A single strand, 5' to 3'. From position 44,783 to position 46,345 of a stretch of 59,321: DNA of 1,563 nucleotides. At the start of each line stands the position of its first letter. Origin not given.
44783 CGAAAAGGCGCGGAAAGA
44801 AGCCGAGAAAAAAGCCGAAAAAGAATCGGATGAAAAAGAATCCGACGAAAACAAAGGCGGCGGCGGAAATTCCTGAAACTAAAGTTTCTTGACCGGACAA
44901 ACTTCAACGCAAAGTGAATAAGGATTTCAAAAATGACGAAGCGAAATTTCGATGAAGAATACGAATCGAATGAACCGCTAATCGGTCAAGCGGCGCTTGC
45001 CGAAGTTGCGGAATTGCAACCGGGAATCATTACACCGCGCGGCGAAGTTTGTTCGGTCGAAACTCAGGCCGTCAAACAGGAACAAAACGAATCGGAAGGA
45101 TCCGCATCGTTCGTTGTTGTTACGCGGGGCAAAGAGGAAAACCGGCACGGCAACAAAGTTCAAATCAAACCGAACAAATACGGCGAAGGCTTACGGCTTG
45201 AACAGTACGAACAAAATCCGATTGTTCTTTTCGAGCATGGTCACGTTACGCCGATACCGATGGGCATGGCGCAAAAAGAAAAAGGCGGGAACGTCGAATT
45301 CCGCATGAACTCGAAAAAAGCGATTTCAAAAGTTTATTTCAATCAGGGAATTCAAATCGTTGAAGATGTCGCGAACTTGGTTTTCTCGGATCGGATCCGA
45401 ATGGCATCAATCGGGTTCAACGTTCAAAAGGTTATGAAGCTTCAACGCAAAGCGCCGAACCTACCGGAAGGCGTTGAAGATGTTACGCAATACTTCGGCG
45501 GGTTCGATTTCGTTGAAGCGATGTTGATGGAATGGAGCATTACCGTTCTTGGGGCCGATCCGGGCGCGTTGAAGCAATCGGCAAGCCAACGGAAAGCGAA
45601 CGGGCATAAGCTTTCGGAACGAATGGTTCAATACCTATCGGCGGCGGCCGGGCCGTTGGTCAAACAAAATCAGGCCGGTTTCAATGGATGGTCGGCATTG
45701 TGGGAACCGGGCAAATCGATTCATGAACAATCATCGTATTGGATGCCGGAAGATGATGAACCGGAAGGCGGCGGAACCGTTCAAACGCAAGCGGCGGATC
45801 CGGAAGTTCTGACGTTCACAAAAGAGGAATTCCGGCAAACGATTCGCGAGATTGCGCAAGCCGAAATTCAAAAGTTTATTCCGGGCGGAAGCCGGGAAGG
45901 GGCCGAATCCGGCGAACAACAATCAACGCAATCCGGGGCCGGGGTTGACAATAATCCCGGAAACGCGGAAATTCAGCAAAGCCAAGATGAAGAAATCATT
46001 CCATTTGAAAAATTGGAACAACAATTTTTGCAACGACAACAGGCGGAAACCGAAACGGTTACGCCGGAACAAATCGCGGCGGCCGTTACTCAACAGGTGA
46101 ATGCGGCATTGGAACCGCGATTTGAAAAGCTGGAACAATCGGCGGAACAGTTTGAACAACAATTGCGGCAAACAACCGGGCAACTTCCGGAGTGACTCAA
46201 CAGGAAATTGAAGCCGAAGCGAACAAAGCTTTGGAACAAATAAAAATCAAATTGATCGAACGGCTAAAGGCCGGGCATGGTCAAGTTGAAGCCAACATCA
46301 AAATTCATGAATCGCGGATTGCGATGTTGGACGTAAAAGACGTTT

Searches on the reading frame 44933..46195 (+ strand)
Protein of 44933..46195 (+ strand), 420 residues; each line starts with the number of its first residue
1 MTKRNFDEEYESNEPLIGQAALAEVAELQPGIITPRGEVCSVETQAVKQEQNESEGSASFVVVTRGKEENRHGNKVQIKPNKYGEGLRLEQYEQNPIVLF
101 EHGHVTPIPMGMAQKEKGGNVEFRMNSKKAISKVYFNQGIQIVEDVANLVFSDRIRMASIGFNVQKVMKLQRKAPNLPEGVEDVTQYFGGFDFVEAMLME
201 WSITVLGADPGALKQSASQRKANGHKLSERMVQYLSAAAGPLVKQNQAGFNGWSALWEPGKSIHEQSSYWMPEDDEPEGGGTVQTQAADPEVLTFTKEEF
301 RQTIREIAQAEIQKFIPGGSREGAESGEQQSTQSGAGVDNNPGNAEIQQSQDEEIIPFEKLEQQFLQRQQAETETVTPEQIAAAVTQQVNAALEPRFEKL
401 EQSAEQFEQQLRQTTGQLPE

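Call 8: search_protein_families(library=phrogs, proteins=[window:44933-46195:+], max_evalue=0.001)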
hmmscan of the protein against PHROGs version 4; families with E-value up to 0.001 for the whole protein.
window:44933-46195:+ (420 aa): 1 family
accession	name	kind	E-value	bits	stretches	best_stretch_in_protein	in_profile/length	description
phrog_11321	-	unknown function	0.00027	21.5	1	85-168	22-100/327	-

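Call 93: search_protein_families(library=pfam, proteins=[window:44933-46195:+], max_evalue=0.05)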
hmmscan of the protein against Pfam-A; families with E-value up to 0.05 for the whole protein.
window:44933-46195:+ (420 aa): 0 families
